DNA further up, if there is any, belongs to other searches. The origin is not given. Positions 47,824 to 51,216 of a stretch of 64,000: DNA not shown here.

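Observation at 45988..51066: Operon pairing a 1030-aa membrane-anchored protein carrying a protein-glutaminase-like domain with an AsnB-type amidotransferase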

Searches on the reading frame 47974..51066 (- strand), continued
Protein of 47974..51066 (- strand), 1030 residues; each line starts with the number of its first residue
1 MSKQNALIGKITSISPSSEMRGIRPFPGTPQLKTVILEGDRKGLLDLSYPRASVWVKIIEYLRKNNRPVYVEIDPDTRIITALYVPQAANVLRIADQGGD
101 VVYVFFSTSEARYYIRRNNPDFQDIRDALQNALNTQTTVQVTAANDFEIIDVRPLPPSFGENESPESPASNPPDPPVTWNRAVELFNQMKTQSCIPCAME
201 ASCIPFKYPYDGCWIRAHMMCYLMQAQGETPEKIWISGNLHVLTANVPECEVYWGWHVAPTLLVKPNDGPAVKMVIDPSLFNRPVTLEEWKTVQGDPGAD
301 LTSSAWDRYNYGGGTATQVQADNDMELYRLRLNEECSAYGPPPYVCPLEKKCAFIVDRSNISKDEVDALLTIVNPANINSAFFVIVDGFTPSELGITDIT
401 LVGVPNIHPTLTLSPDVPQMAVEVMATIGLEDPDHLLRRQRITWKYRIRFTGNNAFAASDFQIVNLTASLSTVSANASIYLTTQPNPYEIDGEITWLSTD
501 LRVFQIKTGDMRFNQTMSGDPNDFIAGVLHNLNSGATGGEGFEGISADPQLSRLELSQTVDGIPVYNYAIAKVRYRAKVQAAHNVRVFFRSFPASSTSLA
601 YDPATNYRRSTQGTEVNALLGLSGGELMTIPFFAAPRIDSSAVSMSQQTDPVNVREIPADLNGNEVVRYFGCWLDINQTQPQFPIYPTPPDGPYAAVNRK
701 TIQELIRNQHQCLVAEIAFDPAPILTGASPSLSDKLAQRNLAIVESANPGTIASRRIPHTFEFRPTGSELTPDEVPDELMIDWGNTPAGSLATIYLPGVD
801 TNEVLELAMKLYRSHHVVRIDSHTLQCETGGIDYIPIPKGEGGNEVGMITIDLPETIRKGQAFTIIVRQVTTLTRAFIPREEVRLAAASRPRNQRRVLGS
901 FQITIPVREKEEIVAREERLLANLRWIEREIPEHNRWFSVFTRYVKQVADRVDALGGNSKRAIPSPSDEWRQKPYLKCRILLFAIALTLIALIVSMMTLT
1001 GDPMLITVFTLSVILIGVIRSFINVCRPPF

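Call 11: find_encoding_contigs(protein=P0024, flank=8000, max_places=2)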
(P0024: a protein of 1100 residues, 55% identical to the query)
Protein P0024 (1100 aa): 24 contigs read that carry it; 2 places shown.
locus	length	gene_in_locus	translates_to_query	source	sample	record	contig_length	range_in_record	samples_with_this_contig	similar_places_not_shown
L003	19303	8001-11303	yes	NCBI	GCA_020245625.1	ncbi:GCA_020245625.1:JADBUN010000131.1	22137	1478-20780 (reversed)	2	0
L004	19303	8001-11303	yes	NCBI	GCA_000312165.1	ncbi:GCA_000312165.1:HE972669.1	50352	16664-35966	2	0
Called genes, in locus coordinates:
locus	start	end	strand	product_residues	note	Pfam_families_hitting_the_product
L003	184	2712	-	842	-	PF03781:FGE-sulfatase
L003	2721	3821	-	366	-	PF00004:AAA (faint), PF07724:AAA_2 (faint)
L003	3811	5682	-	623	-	PF00656:Peptidase_C14, PF20018:VMAP-M14, PF20028:VMAP-C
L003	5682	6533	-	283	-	-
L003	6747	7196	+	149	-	PF01850:PIN (weak)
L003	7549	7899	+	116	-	-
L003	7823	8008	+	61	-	PF00128:Alpha-amylase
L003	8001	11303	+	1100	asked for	PF18626:Gln_deamidase_2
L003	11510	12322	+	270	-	PF00112:Peptidase_C1, PF13529:Peptidase_C39_2 (weak)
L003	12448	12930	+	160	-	PF09394:Inhibitor_I42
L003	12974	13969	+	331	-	PF10042:DUF2278, PF00932:LTD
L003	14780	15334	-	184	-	PF05685:Uma2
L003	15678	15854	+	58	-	-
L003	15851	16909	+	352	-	PF11805:DUF3326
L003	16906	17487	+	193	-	PF02517:Rce1-like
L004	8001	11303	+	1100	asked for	PF18626:Gln_deamidase_2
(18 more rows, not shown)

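Call 13: find_related_loci(query=A1, collection=genome_contigs, flank=10000)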
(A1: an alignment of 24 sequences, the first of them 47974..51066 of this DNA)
Query A1 (1030 aa) in genome_contigs; peptide patterns used: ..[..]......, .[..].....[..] (x = any residue, [..] = any of these).
390 stretches matched a pattern; 369 encode a relative of the query (tblastn E <= 1e-3); the best 80 are kept; 78 distinct loci.
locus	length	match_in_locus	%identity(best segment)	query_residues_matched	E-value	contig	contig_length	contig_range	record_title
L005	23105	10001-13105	56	1-1028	0e+0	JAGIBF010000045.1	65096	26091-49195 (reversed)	MAG: Niastella sp. isolate BIN41 scaffold45_cov0, whole genome shotgun sequence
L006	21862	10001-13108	55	1-1028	0e+0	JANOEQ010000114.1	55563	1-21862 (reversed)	MAG: Chitinophagaceae bacterium isolate SOY_65_metabat_221 SOY_65_k141_3338450, whole genome shotgun sequence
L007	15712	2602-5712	54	1-1027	0e+0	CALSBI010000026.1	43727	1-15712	MAG: Chitinophaga pinensis isolate JJ-MIR1-432-2-mx-bin679 genome assembly, contig: JJ-MIR1-432-C78, whole genome shotgu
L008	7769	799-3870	53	1-1028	0e+0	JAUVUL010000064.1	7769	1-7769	MAG: Candidatus Aegiribacteria sp. isolate CSMAG_791 CSMAG_791_k141_1596550_length_7769_cov_15.0000, whole genome shotgu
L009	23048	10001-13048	49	1-1028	0e+0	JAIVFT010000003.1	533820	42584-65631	Nostoc sp. CHAB 5824 NODE_3_length_533820_cov_53.596407, whole genome shotgun sequence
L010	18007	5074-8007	50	1-984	0e+0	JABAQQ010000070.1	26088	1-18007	MAG: Saprospiraceae bacterium isolate Bin_29 c_000000004400, whole genome shotgun sequence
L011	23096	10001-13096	55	1-1028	0e+0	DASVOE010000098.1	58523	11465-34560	MAG TPA_asm: Chitinophagaceae bacterium isolate SMAG_U3145 k141_178246, whole genome shotgun sequence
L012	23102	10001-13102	50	1-1028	0e+0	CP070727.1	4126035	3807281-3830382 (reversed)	MAG: bacterium isolate bin44 chromosome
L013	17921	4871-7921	48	1-1028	0e+0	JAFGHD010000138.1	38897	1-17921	MAG: Bacteroidales bacterium isolate Zod_Metabat.1433 k87_7072397, whole genome shotgun sequence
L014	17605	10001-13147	48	1-1028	0e+0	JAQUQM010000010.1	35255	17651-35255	MAG: Dehalococcoidia bacterium isolate STD1_5 NODE_2377_length_35255_cov_3.504355_Sandtown_D1, whole genome shotgun sequ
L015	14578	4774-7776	50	7-1028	0e+0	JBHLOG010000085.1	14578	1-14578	MAG: Promethearchaeota archaeon isolate DZ3M.289 DZ3M.289@13440, whole genome shotgun sequence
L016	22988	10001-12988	49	37-1028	0e+0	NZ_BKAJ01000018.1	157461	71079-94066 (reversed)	Reyranella soli strain NBRC 108950 sequence018, whole genome shotgun sequence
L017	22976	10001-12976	49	37-1028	0e+0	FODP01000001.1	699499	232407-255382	Rhodospirillales bacterium URHD0017 genome assembly, contig: N556DRAFT_scaffold00001.1, whole genome shotgun sequence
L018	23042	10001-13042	46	1-1028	0e+0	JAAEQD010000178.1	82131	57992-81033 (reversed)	MAG: Candidatus Zixiibacteriota bacterium isolate Gpa_9 GpaG_CONTIG1996845, whole genome shotgun sequence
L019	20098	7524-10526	47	34-1028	0e+0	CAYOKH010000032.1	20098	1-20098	MAG TPA_asm: uncultured Azoarcus sp. isolate SRP217488_co1_91 genome assembly, contig: NODE_1584_length_20098_cov_6.3480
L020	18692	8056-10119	53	334-1028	0e+0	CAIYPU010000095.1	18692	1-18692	MAG: uncultured Chlorobiaceae bacterium isolate LaPlata-b_bin-1930 genome assembly, contig: bin-1930:095/154, whole geno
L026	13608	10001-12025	48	301-974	0e+0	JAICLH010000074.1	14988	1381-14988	MAG: Gemmatimonadaceae bacterium isolate GZL_HY_2_bin.132 k141_3018251_length_14988_cov_12.0000, whole genome shotgun se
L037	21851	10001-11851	50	350-966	3e-177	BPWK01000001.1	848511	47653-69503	Duganella rhizosphaerae R64 DNA, sequence001, whole genome shotgun sequence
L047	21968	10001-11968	44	350-974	4e-155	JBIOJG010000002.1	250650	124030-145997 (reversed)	MAG: Candidatus Binatia bacterium isolate GcC5-6 k141_2233747_length_250650_cov_131.4421, whole genome shotgun sequence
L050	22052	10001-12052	44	328-972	8e-156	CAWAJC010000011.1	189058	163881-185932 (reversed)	MAG: uncultured Cytophagales bacterium isolate MFD02581.bin.2.154 genome assembly, contig: contig_13584, whole genome sh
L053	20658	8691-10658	43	349-973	2e-152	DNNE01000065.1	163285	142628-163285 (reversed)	MAG TPA_asm: Blastocatellia bacterium isolate UBA11740 contig_18, whole genome shotgun sequence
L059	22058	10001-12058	42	334-967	1e-147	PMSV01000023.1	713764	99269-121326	MAG: Chitinophagaceae bacterium isolate palsa_947 73.20110700_P1S.19_contig_148, whole genome shotgun sequence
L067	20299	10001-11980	43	349-988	2e-142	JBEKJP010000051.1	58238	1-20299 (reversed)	MAG: Streptosporangiaceae bacterium isolate SPRUCE 326 SPRUCE_326_51, whole genome shotgun sequence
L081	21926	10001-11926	42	348-973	4e-135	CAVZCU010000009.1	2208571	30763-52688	MAG: uncultured Gemmataceae bacterium isolate MFD00822.bin.2.119 genome assembly, contig: contig_27907, whole genome sho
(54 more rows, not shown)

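Call 17: search_protein_families(library=pfam, proteins=[L037:8942-12163:+, L026:9062-12250:+, L047:8903-12238:+, L050:8555-12358:+, L053:7377-11015:+, L067:8210-12472:+, L081:8663-12205:+, L059:7919-12340:+], max_evalue=0.01)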
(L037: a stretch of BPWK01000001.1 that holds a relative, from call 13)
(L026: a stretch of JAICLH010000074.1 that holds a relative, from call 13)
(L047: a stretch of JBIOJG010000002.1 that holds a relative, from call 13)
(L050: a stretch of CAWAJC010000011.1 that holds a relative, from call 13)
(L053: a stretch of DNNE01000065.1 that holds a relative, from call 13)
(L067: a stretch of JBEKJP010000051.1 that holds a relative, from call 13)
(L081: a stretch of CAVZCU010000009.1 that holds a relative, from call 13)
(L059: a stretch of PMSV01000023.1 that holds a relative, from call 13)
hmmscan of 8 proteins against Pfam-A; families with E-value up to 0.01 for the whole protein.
L037:8942-12163:+ (1073 aa): 1 family
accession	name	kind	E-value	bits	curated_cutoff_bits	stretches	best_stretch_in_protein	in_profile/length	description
PF14521.12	Aspzincin_M35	-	1.2e-32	113.7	30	1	214-345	6-142/142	Lysine-specific metallo-endopeptidase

L026:9062-12250:+ (1062 aa): 0 families

L047:8903-12238:+ (1111 aa): 1 family
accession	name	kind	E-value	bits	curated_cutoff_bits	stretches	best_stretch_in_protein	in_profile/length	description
PF00246.29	Peptidase_M14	-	5.8e-54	184.1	21.6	1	34-350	24-282/286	Zinc carboxypeptidase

L050:8555-12358:+ (1267 aa): 4 families
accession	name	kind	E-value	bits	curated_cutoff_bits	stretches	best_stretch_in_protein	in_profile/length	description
PF13418.12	Kelch_4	-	2.4e-08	34.2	21.6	1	64-106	2-43/49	Galactose oxidase, central domain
PF13964.12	Kelch_6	-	1.6e-07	31.5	25.3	0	67-105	4-41/50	Kelch motif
PF01344.31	Kelch_1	-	4.8e-07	29.6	20.1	1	74-108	11-43/46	Kelch motif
PF25210.1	Kelch_FKB95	-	1.9e-05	24.8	70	1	63-155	78-167/268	FKB95, Kelch-repeats domain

L053:7377-11015:+ (1212 aa): 0 families

L067:8210-12472:+ (1420 aa): 1 family
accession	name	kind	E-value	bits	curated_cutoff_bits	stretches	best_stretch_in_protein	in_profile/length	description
PF09286.16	Pro-kuma_activ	-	4.8e-15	56.5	23.5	1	52-188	3-142/143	Pro-kumamolisin, activation domain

L081:8663-12205:+ (1180 aa): 6 families
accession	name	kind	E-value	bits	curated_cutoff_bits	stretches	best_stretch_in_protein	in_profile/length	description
PF13088.12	BNR_2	-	1.7e-06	28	31.4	1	316-396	20-103/277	BNR repeat-like domain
PF02012.26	BNR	-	3.3e-05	23.7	27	0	121-131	1-11/12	BNR/Asp-box repeat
PF00251.26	Glyco_hydro_32N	-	7.2e-05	22.9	22.1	1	43-149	81-186/307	Glycosyl hydrolases family 32 N-terminal domain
PF24316.1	Tli3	-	0.00019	22.2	27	0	343-399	50-107/129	T6SS Tli3 immunity protein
PF21471.3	Reelin_subrepeat-B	-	0.00049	20.3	27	0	367-400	52-85/127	Reelin subrepeat B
PF15902.12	Sortilin-Vps10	-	0.0016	17.7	33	1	58-132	43-111/446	Sortilin, neurotensin receptor 3,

L059:7919-12340:+ (1473 aa): 2 families
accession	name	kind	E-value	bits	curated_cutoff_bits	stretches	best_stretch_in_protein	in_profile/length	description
PF09286.16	Pro-kuma_activ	-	2.5e-15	57.4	23.5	1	47-200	3-142/143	Pro-kumamolisin, activation domain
PF00082.27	Peptidase_S8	-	1.9e-06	27.8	21.8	1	423-638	107-254/288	Subtilase family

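Call 18: find_homologous_proteins(query=L037:8942-12163:+, max_evalue=0.001)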
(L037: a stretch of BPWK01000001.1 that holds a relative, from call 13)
Query L037:8942-12163:+ (1073 aa): 98 proteins with E <= 0.001 among 8000 candidates.
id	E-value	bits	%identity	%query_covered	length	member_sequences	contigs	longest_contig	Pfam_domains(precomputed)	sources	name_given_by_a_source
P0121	0.0e+0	2241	89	100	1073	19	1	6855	PF14521.13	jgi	jgi:hypothetical protein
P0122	0.0e+0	2211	89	100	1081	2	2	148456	PF14521.13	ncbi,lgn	-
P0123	0.0e+0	1840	74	100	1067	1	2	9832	PF14521.13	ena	-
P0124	0.0e+0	1807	74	100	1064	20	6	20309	PF14521.13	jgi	jgi:hypothetical protein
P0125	0.0e+0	1771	73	100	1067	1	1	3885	PF14521.13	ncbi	-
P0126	0.0e+0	1748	71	100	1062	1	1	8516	PF14521.13,PF02102.22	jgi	jgi:hypothetical protein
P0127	0.0e+0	1702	69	100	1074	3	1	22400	PF14521.13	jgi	jgi:hypothetical protein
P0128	0.0e+0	1552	64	100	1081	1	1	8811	PF14521.13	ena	-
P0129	0.0e+0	1538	65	99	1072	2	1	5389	PF14521.13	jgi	jgi:hypothetical protein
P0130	0.0e+0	1513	63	100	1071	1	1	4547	PF14521.13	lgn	-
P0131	0.0e+0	1511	62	100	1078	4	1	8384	PF14521.13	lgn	-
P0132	0.0e+0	1508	62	99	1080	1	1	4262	PF14521.13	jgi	jgi:hypothetical protein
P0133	0.0e+0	1496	63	99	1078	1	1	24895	PF14521.13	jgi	jgi:hypothetical protein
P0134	0.0e+0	1465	61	99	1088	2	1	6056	PF14521.13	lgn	-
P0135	0.0e+0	1450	60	100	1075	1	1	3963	PF14521.13,PF02102.22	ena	-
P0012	5.7e-180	619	50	58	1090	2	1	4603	PF18626.8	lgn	-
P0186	3.5e-170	586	47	58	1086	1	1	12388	PF18626.8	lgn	-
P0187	6.2e-169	582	47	58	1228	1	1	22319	PF17990.8,PF18417.7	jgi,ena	-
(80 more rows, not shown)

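Call 21: search_protein_families(library=padloc, proteins=[window:47974-51066:-], max_evalue=0.01)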
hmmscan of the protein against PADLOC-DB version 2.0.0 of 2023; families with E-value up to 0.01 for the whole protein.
window:47974-51066:- (1030 aa): 0 families
